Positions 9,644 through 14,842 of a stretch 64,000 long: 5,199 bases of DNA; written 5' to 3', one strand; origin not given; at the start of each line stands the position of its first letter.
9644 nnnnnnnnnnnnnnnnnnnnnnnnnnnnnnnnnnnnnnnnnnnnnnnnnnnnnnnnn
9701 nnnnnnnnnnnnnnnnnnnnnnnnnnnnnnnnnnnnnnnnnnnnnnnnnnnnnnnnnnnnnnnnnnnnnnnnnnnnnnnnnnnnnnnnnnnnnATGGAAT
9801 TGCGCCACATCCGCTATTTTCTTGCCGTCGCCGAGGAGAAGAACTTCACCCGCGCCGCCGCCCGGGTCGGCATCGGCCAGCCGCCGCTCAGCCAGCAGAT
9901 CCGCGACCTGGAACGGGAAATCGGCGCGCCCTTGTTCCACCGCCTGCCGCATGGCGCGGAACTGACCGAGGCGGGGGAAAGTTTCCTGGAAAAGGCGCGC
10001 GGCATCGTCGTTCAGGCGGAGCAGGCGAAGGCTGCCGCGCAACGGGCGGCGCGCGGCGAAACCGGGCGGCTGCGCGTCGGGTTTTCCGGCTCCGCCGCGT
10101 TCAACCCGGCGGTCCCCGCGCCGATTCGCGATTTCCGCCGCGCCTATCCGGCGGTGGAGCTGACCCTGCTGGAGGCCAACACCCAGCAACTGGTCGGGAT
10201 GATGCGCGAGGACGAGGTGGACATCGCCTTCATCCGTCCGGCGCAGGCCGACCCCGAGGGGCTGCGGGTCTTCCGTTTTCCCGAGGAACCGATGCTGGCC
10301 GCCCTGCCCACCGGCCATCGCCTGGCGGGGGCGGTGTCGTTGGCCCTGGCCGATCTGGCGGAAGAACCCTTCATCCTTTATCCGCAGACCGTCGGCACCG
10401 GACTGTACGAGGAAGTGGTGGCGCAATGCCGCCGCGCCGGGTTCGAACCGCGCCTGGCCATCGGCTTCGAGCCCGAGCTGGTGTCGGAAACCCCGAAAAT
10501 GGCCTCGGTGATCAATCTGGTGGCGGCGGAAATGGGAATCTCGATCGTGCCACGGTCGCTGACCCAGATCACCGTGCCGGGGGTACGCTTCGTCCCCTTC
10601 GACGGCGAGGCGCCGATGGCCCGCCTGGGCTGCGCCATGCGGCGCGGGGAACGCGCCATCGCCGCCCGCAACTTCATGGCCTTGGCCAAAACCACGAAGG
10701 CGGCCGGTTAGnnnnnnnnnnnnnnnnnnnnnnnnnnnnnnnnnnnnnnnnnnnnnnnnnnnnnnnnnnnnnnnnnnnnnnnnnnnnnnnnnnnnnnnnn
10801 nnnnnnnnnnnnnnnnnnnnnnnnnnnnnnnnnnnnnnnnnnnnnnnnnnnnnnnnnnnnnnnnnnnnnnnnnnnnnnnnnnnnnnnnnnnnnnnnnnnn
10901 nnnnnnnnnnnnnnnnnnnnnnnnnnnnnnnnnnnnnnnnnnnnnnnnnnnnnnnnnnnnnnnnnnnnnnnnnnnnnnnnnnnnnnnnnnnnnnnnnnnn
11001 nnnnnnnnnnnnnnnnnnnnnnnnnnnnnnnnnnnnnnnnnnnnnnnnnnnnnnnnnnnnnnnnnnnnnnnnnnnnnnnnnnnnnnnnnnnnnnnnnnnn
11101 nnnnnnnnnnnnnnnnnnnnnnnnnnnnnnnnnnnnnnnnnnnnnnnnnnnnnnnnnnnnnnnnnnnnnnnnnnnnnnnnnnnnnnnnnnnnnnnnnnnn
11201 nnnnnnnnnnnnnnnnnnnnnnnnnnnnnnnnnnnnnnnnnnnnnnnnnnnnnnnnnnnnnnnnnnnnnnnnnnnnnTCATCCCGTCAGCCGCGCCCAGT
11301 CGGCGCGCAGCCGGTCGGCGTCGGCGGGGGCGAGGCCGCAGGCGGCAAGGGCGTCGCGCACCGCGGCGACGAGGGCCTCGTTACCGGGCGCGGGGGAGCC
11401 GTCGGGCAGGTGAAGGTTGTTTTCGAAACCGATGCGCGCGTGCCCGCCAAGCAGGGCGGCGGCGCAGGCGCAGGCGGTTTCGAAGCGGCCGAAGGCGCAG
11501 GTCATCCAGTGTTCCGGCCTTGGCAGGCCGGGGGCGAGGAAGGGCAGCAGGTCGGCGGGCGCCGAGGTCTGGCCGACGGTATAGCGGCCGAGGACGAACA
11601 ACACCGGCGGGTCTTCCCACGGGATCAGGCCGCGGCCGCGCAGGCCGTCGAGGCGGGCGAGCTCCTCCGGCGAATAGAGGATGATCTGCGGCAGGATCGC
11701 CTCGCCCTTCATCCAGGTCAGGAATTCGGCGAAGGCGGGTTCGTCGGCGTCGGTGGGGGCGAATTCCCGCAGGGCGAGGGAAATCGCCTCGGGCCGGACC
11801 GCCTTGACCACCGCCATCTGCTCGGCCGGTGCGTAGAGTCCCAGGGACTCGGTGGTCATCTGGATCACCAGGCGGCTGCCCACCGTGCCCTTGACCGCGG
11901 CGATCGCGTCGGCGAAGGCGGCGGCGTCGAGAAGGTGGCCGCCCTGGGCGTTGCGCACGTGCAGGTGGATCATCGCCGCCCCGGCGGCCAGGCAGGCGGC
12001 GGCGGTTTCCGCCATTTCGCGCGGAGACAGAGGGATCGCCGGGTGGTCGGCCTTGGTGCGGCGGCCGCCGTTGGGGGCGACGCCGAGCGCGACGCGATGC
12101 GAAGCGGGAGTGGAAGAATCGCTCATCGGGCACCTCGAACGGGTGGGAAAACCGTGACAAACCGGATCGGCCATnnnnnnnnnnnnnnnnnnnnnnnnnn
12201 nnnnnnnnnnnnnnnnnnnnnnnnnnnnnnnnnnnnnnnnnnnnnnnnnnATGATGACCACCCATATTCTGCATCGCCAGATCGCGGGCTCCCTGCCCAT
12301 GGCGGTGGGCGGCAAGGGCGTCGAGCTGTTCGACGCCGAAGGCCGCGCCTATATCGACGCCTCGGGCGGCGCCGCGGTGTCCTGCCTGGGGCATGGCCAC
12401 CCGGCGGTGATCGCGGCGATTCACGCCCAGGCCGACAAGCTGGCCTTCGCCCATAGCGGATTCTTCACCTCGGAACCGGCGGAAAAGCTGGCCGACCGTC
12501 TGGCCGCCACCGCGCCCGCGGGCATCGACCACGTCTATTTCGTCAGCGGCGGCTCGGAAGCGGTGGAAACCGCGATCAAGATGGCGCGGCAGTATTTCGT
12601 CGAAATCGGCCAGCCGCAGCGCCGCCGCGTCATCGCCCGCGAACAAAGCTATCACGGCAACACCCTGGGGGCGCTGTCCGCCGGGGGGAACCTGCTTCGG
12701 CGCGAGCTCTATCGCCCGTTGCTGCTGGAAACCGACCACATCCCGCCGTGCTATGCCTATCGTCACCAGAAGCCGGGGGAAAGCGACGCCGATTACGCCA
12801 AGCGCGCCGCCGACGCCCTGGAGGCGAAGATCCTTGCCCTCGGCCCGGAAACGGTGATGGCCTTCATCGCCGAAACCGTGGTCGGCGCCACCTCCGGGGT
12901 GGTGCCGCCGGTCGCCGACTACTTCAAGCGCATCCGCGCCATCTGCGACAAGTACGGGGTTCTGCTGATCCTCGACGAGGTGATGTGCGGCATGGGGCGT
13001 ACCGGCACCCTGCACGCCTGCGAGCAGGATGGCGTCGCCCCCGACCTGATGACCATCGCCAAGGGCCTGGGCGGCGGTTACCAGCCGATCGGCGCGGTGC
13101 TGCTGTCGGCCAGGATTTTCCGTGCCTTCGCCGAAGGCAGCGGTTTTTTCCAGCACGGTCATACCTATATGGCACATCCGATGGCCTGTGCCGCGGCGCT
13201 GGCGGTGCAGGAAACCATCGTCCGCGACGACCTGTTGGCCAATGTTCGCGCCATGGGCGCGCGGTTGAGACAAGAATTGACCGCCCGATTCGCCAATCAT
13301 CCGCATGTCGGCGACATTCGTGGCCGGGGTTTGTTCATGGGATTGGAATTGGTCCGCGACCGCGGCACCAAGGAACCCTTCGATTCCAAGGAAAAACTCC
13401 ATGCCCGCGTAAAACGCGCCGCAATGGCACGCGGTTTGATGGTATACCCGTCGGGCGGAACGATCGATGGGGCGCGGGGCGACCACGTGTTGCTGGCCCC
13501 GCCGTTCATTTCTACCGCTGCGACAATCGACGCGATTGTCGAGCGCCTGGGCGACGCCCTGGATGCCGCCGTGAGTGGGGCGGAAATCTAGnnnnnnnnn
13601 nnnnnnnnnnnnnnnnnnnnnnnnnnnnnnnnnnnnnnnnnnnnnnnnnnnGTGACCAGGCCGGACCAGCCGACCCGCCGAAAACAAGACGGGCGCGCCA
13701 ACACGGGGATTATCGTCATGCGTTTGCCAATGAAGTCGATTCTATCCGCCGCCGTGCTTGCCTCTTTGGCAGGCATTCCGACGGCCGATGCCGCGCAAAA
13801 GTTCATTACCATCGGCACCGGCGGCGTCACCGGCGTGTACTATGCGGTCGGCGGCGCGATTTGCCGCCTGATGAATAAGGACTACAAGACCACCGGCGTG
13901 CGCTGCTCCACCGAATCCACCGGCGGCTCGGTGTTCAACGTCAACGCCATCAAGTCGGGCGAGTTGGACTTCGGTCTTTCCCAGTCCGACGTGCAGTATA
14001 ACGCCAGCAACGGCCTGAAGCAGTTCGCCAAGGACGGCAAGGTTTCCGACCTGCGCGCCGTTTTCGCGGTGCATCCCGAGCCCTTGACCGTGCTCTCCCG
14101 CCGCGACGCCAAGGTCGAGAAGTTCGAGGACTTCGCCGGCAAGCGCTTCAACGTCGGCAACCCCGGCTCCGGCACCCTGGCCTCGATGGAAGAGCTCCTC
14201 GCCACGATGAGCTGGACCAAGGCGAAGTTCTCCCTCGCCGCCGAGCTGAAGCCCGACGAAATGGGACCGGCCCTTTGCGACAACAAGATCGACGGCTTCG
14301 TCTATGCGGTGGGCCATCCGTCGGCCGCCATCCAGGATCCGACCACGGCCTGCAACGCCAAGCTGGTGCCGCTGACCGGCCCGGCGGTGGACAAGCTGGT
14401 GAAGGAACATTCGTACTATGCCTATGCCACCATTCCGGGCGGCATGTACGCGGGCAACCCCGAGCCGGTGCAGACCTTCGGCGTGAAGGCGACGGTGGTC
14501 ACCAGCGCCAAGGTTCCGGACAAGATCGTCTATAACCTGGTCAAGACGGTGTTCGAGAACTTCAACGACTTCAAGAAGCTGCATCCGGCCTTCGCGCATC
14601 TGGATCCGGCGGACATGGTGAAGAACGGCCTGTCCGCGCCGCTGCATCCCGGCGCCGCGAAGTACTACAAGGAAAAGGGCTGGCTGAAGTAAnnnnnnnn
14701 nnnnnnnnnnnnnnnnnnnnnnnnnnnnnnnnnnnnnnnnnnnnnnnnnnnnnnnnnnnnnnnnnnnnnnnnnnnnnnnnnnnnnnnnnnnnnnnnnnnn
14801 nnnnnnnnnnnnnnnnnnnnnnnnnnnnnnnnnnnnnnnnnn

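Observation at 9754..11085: Duplicated LysR operator drives a 29-codon ORF / C-rich RNA located downstream of the regulator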

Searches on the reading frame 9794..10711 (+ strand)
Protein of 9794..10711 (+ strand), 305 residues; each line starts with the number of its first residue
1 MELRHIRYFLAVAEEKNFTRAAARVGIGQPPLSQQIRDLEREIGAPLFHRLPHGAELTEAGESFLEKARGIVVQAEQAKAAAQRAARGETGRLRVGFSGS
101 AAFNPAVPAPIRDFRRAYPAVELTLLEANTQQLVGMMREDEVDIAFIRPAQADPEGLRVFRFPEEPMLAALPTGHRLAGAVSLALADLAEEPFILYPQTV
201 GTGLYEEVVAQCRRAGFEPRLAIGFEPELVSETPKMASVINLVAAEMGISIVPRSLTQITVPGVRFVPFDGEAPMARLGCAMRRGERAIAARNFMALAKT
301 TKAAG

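Call 8: search_protein_families(library=pfam, proteins=[window:9794-10711:+], max_evalue=0.01)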
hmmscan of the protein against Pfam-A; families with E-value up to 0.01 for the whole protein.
window:9794-10711:+ (305 aa): 2 families
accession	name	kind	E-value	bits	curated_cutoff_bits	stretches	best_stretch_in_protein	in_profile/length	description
PF03466.25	LysR_substrate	-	4.5e-41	141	28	1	87-300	2-206/209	LysR substrate binding domain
PF00126.33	HTH_1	-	7.2e-23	80.7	26.6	1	3-62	1-60/60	Bacterial regulatory helix-turn-helix protein, lysR family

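Call 20: find_related_loci(query=window:9794-10711:+, collection=genome_contigs, flank=3000)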
Query window:9794-10711:+ (305 aa) in genome_contigs; peptide patterns used: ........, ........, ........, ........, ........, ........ (x = any residue, [..] = any of these).
368 stretches matched a pattern; 158 encode a relative of the query (tblastn E <= 1e-3); the best 80 are kept; 80 distinct loci.
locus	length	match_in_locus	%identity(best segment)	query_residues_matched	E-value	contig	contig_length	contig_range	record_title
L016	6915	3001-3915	88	1-305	1e-173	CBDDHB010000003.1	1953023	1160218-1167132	MAG: Rhodospirillaceae bacterium isolate 5aa98761-87a2-44a1-93fc-02db6ad5c151 genome assembly, contig: contig_3, whole g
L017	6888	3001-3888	63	1-304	3e-123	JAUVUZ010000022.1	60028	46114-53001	MAG: Alphaproteobacteria bacterium isolate CSMAG_1151 CSMAG_1151_k127_2823230_length_60028_cov_43.0018, whole genome sho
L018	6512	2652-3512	56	1-298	5e-99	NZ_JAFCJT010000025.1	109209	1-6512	Bradyrhizobium liaoningense strain SZCCT0399 NODE_25, whole genome shotgun sequence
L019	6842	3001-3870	54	1-298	2e-97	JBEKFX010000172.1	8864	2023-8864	MAG: Polyangiaceae bacterium isolate SPRUCE 23 SPRUCE_23_172, whole genome shotgun sequence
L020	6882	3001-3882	55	1-302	5e-102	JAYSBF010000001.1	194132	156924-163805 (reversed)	MAG: Magnetospirillum sp. isolate XM6_XAHMGE1bin.13 NODE_44_length_194132_cov_2.851762, whole genome shotgun sequence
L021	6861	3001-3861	57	1-296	9e-95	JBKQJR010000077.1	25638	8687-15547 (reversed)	MAG: Acidocella sp. isolate BOr3G3H3I__bin_26 BOr3G3H3I_000000137458, whole genome shotgun sequence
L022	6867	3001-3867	57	1-298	3e-92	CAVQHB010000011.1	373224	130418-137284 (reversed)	MAG: uncultured Alphaproteobacteria bacterium isolate MFD00991.bin.2.88 genome assembly, contig: contig_6101, whole geno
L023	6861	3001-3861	56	1-298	4e-91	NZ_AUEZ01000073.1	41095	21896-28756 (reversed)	Bradyrhizobium sp. Ai1a-2 K288DRAFT_scaffold00072.72_C, whole genome shotgun sequence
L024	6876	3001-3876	45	1-299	8e-77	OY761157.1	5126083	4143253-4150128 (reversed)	MAG: Geopsychrobacteraceae bacterium isolate 7e0229ee-3fa4-4a3a-a36e-7d24d540a0b4 genome assembly, chromosome: 1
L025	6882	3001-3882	43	1-300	7e-70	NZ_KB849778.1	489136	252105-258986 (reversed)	Acinetobacter calcoaceticus DSM 30006 = CIP 81.8 acLsb-supercont1.1, whole genome shotgun sequence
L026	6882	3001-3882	42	1-300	3e-69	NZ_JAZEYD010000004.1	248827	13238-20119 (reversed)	Acinetobacter sp. 161(2023) strain Acinetobacter161 4, whole genome shotgun sequence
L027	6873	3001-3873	43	1-297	6e-69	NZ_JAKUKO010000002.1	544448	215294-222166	Acinetobacter pittii strain 18052 Scaffold2_1, whole genome shotgun sequence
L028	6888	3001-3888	41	1-302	2e-68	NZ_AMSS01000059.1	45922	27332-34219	Acinetobacter sp. WC-141 ctg7180000006312, whole genome shotgun sequence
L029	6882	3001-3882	41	1-300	4e-68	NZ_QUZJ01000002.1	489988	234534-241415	Acinetobacter sp. JW Scaffold2_1, whole genome shotgun sequence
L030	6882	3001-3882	41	1-300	6e-68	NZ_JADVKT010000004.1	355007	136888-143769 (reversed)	Acinetobacter calcoaceticus strain ACIN00260 ACIN00260_c0004, whole genome shotgun sequence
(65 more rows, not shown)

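Call 21: search_protein_families(library=ncbifam, proteins=[window:9794-10711:+], max_evalue=1)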
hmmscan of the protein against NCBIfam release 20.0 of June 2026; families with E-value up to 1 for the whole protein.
window:9794-10711:+ (305 aa): 54 families (the best 25 are shown)
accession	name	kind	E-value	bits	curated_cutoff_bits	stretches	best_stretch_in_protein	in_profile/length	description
NF045775.1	acetoin_reg_AlsR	exception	3.7e-67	226.9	430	1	1-298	1-288/290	acetoin biosynthesis transcriptional regulator AlsR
NF007439.0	PRK09986.1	equivalog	8.5e-55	186.2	290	1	2-274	8-271/296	LysR family transcriptional regulator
NF007385.0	PRK09906.1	equivalog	1.9e-53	181.5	356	1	1-298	1-287/296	DNA-binding transcriptional regulator HcaR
NF053705.1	TransRegGltCGpos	equivalog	2.4e-49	168.2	350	1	1-259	1-248/300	glutamate biosynthesis transcriptional regulator GltC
NF047520.1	trans_act_CidR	equivalog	3.9e-44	151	415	1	1-299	1-289/292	cidABC operon transcriptional activator CidR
NF008416.0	PRK11242.1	equivalog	6e-41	140.7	277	1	1-302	1-291/300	transcriptional regulator CynR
NF040709.1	benzoate_BenM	exception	7.7e-36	123.9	600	1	1-276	1-267/299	benzoate utilization transcription regulator BenM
NF040710.1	benzoate_CatM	exception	1.2e-34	120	580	1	1-272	1-263/293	cis,cis-muconate-binding transcription regulator CatM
NF040786.1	LysR_Sec_metab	equivalog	1.9e-34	119.1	250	1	1-255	1-248/298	selenium metabolism-associated LysR family transcriptional regulator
TIGR03339.1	phn_lysR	subfamily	3.5e-33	115.1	341.1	1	6-287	2-270/279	aminoethylphosphonate catabolism associated LysR family transcriptional regulator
NF008361.0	PRK11151.1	equivalog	2.6e-27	95.9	329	1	1-287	1-277/305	DNA-binding transcriptional regulator OxyR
TIGR02424.1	TF_pcaQ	equivalog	2.7e-27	95.5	303.8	1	2-198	4-200/300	pca operon transcription factor PcaQ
NF008722.0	PRK11716.1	equivalog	1.3e-24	86.8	246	1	1-254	1-243/293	HTH-type transcriptional activator IlvY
NF045990.1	TransRegCbbRRhodb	equivalog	1.7e-24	86.5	450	1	2-203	7-207/304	LysR family regulator CbbR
NF008410.0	PRK11233.1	equivalog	1.3e-23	83.6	309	1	1-259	1-245/305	nitrogen assimilation transcriptional regulator NAC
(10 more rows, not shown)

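Call 73: search_solved_structures(query=window:9794-10708:+, max_evalue=1e-20)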
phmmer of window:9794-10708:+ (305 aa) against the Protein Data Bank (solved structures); distinct sequences matched with E-value up to 1e-20: 15.
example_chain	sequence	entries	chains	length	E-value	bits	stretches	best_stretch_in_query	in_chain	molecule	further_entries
7w06_A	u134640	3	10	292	2.8e-88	299.3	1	1-295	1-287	Transcriptional regulator, LysR family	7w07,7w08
7xro_B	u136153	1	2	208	3.7e-50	174.2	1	86-295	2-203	RipR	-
7v5v_A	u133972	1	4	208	4.1e-50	174.1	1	86-295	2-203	RipR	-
2h98_A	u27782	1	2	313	5.6e-35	124.4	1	1-285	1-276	HTH-type transcriptional regulator catM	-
3k1p_A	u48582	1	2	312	3.8e-33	118.4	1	1-285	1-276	HTH-type transcriptional regulator benM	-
3k1n_A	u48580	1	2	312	1.3e-32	116.7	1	1-285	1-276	HTH-type transcriptional regulator benM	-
3k1m_A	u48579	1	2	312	3.4e-32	115.3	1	1-285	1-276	HTH-type transcriptional regulator benM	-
2h99_A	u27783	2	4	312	4.1e-32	115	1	1-285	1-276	HTH-type transcriptional regulator benM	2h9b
1ixc_A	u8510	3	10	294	2.5e-30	109.2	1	1-288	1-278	LysR-type regulatory protein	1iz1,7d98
6g4r_B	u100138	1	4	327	4.9e-25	91.8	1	3-285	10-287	Hydrogen peroxide-inducible genes activator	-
6g1d_C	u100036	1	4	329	5e-25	91.8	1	3-285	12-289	Hydrogen peroxide-inducible genes activator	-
6g1b_B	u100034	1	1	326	9e-25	91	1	3-285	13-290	Hydrogen peroxide-inducible genes activator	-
6g1b_J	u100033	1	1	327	9.1e-25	90.9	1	3-285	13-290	Hydrogen peroxide-inducible genes activator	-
3fzv_A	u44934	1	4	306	8.9e-23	84.4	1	3-287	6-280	Probable transcriptional regulator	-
6m5f_A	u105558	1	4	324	1.1e-22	84.1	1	3-287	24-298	Probable transcriptional regulator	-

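Call 75: search_solved_structures(query=window:9794-10708:+, max_evalue=1e-45, show_alignments=2)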
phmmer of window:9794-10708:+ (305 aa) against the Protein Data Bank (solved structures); distinct sequences matched with E-value up to 1e-45: 3.
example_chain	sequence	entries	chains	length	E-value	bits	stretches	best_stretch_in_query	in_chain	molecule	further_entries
7w06_A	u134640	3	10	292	2.8e-88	299.3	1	1-295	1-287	Transcriptional regulator, LysR family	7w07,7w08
7xro_B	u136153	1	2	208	3.7e-50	174.2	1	86-295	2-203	RipR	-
7v5v_A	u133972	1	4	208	4.1e-50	174.1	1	86-295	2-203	RipR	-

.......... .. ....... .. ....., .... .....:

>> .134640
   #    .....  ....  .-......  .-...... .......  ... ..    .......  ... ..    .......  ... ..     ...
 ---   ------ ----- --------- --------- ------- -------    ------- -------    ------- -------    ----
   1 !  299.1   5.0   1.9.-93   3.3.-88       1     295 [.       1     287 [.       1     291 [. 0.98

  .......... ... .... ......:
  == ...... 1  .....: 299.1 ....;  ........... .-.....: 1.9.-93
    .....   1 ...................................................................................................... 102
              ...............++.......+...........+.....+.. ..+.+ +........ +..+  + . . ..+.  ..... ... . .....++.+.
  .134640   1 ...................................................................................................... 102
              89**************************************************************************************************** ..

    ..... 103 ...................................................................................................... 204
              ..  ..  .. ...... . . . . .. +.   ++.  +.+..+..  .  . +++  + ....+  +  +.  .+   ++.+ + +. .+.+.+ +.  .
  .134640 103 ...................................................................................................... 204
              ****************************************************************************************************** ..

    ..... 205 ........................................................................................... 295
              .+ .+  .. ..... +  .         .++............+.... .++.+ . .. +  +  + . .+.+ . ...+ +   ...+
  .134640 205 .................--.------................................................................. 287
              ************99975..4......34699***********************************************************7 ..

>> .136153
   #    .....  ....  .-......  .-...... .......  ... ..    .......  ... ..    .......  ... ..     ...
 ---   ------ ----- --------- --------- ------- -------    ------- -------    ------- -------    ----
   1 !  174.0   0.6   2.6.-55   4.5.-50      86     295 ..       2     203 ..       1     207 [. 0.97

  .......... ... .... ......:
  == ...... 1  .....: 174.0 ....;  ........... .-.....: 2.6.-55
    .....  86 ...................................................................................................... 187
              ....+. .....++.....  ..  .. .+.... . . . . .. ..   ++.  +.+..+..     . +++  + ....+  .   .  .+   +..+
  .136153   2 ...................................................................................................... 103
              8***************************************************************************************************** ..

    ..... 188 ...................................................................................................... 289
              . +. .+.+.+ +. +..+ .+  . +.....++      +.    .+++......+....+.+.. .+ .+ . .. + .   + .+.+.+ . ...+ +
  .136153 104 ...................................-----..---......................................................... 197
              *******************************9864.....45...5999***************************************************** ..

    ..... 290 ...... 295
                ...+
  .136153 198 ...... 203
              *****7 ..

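Call 86: search_protein_families(library=pfam, proteins=[L025:1617-2861:-, L025:3924-4808:-, L023:1797-2897:-, L023:654-1781:-, L020:1667-2893:-, L020:895-1695:-, L020:54-884:-], max_evalue=0.00001)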
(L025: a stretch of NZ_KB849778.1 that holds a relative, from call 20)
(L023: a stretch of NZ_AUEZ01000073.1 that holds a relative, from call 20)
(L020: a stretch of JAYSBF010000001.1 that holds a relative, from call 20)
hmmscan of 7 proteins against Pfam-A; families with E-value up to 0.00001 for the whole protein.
L025:1617-2861:- (414 aa): 2 families
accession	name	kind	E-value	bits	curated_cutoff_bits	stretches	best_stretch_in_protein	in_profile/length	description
PF07690.21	MFS_1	-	1e-39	136.9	33.4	2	37-259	1-226/347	Major Facilitator Superfamily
PF00083.30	Sugar_tr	-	2.1e-10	40.5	22.3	1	68-218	47-202/452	Sugar (and other) transporter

L025:3924-4808:- (294 aa): 1 family
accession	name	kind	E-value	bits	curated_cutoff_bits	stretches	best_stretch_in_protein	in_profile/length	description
PF00892.27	EamA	-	1.1e-29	103.8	28.2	2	159-289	4-134/135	EamA-like transporter family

L023:1797-2897:- (366 aa): 3 families
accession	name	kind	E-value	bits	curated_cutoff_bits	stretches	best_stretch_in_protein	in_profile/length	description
PF16576.10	HlyD_D23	-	3.2e-12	46.6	30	1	81-308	17-183/214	Barrel-sandwich domain of CusB or HlyD membrane-fusion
PF13437.12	HlyD_3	-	8.2e-11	43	22.2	0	235-315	1-82/106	HlyD family secretion protein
PF13533.13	Biotin_lipoyl_2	-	5.8e-10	39.2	29.8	0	84-115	1-32/32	Biotin-lipoyl like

L023:654-1781:- (375 aa): 3 families
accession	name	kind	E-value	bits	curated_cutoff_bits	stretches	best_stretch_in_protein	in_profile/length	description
PF04632.18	FUSC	-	9.7e-22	77.8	30.9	1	34-226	5-199/660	Fusaric acid resistance protein family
PF13515.12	FUSC_2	-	6.9e-20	71.9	25.6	2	44-171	2-125/126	Fusaric acid resistance protein-like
PF11744.14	ALMT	-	1.1e-06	28.4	20.6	1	58-173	43-165/471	Aluminium activated malate transporter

L020:1667-2893:- (408 aa): 2 families
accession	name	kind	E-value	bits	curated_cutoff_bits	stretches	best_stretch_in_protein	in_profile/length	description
PF07690.21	MFS_1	-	3.4e-39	135.2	33.4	2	30-252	1-226/347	Major Facilitator Superfamily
PF00083.30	Sugar_tr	-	4.3e-08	32.9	22.3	1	62-207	48-198/452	Sugar (and other) transporter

L020:895-1695:- (266 aa): 0 families

L020:54-884:- (276 aa): 0 families

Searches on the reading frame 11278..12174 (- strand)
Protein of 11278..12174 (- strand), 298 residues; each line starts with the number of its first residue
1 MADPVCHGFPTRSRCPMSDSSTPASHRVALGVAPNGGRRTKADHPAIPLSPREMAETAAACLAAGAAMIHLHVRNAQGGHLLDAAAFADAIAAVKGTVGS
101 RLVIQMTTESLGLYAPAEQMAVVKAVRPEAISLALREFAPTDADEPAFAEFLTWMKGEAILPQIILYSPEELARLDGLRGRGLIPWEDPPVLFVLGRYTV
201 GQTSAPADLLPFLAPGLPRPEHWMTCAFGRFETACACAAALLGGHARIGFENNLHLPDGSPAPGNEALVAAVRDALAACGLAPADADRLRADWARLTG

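Call 8: search_protein_families(library=pfam, proteins=[window:11278-12174:-], max_evalue=0.01)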
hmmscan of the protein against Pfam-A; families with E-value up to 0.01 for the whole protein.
window:11278-12174:- (298 aa): 1 family
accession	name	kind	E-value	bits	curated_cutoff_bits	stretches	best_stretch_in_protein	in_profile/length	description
PF05853.18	BKACE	-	4.2e-63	213.7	24.8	1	28-291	2-270/274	beta-keto acid cleavage enzyme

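Call 21: search_protein_families(library=ncbifam, proteins=[window:11278-12174:-], max_evalue=1)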
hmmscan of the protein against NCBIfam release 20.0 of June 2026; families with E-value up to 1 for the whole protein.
window:11278-12174:- (298 aa): 4 families
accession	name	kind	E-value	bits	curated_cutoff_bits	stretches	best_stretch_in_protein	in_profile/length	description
NF052387.1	Lys_ferment_KCE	equivalog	2.9e-32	112.1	382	1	30-287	4-259/267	3-keto-5-aminohexanoate cleavage enzyme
NF052389.1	Lys_KAL_CLE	exception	1.1e-25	90.3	725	2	20-111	163-253/440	bifunctional 3-aminobutyryl-CoA ammonia lyase/3-keto-5-aminohexanoate cleavage enzyme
NF053568.1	3OXCoAcCUPNH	equivalog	7.6e-21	74.6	350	1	29-290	5-267/274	3-oxoadipate:acetyl-CoA acetyltransferase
NF053538.1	DixhxACActTsKce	equivalog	1.3e-19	70.4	430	2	25-134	4-112/310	3,5-dioxohexanoate:acetyl-CoA acetone transferase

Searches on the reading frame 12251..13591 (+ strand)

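Call 8: search_protein_families(library=pfam, proteins=[window:12251-13591:+], max_evalue=0.01)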
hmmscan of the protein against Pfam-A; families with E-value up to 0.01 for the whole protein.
window:12251-13591:+ (446 aa): 1 family
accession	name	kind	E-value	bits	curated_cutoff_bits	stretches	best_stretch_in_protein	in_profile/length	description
PF00202.27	Aminotran_3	-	1.5e-98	330.6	30.5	1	21-437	16-403/403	Aminotransferase class-III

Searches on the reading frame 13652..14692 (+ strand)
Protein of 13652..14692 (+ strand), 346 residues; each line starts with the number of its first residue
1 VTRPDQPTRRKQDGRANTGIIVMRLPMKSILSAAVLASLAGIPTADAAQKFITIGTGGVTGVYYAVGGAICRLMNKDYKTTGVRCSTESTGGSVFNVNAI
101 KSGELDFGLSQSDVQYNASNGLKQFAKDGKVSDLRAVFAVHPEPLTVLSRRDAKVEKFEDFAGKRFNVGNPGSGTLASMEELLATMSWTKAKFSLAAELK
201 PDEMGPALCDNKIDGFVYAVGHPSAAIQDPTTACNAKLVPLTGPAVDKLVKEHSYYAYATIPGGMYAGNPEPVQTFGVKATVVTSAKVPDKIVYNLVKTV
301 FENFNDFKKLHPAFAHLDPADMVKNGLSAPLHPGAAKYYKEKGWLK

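Call 8: search_protein_families(library=pfam, proteins=[window:13652-14692:+], max_evalue=0.01)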
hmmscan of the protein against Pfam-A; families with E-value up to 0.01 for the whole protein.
window:13652-14692:+ (346 aa): 2 families
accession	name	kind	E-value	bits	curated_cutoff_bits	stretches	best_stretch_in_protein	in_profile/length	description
PF16868.10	NMT1_3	-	2.8e-87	293.4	27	1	54-343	1-289/289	NMT1-like family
PF09084.16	NMT1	-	0.00044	20.7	20.5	1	89-216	27-144/216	NMT1/THI5 like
